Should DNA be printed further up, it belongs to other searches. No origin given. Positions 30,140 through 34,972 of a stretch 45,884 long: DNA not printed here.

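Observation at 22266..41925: Recurrent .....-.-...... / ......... motif 20-60 nt upstream of five late-gene start codons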

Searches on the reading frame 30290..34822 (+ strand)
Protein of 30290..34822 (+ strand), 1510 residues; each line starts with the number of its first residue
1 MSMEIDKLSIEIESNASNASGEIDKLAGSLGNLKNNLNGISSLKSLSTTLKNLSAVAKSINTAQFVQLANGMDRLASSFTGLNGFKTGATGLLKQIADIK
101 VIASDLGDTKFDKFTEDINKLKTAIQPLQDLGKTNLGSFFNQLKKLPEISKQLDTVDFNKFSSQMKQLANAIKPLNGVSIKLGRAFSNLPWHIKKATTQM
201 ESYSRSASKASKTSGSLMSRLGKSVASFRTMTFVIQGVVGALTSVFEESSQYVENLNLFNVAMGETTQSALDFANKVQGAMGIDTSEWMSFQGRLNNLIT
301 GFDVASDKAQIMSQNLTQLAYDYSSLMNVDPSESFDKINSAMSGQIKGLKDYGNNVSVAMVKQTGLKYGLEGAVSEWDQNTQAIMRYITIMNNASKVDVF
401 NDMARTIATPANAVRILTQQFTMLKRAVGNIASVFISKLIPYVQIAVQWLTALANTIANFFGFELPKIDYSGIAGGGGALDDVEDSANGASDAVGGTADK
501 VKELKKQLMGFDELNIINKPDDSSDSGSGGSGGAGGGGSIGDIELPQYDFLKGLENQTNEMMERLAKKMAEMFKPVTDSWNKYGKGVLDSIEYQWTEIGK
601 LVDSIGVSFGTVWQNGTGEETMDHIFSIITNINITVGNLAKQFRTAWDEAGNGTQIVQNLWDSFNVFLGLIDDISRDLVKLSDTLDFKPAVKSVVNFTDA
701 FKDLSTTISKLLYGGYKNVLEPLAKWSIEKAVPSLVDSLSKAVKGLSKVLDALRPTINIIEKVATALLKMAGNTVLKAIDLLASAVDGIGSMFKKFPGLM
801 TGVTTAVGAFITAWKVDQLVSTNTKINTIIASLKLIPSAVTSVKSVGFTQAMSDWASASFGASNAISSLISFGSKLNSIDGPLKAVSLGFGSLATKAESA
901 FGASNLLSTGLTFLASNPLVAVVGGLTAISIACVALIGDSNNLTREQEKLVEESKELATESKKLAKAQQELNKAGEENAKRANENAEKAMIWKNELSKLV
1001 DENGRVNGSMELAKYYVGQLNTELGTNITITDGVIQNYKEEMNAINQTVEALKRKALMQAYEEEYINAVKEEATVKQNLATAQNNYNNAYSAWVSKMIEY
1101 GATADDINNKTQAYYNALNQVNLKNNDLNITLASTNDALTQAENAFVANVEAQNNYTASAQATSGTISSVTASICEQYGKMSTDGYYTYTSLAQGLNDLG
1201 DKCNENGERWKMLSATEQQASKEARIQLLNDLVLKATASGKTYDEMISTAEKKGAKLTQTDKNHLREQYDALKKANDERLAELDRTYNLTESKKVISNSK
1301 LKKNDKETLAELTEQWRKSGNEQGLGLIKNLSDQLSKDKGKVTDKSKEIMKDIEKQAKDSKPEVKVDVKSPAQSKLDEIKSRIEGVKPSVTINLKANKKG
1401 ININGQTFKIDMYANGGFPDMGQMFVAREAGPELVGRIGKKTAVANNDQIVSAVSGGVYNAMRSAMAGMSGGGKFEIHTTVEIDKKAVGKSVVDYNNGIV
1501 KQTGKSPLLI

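Call 14: search_protein_families(library=phrogs, proteins=[window:30290-34822:+], max_evalue=0.01)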
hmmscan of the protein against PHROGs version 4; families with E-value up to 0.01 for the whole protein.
window:30290-34822:+ (1510 aa): 8 families
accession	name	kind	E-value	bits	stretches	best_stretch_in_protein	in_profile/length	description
phrog_1535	-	tail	1.3e-78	266.3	1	3-876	2-848/1152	tail length tape measure protein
phrog_28918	-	unknown function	6.3e-36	124.5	2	281-617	70-419/1445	-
phrog_37543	-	unknown function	1.3e-29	104.3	1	569-916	235-574/622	-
phrog_31167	-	unknown function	2.3e-12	47.6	1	472-702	130-362/515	-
phrog_31409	-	tail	2.3e-10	41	1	176-504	5-340/365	tail length tape measure protein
phrog_1686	-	tail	3.4e-08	32.8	1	691-1382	311-942/1224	tail length tape measure protein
phrog_1272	-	tail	0.00017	20.4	1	538-805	760-1021/1606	tail length tape measure protein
phrog_37583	-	unknown function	0.001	20.2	1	1054-1116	72-134/140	-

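Call 15: search_protein_families(library=pfam, proteins=[window:30290-34822:+], max_evalue=0.1)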
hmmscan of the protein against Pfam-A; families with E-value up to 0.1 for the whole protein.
window:30290-34822:+ (1510 aa): 0 families
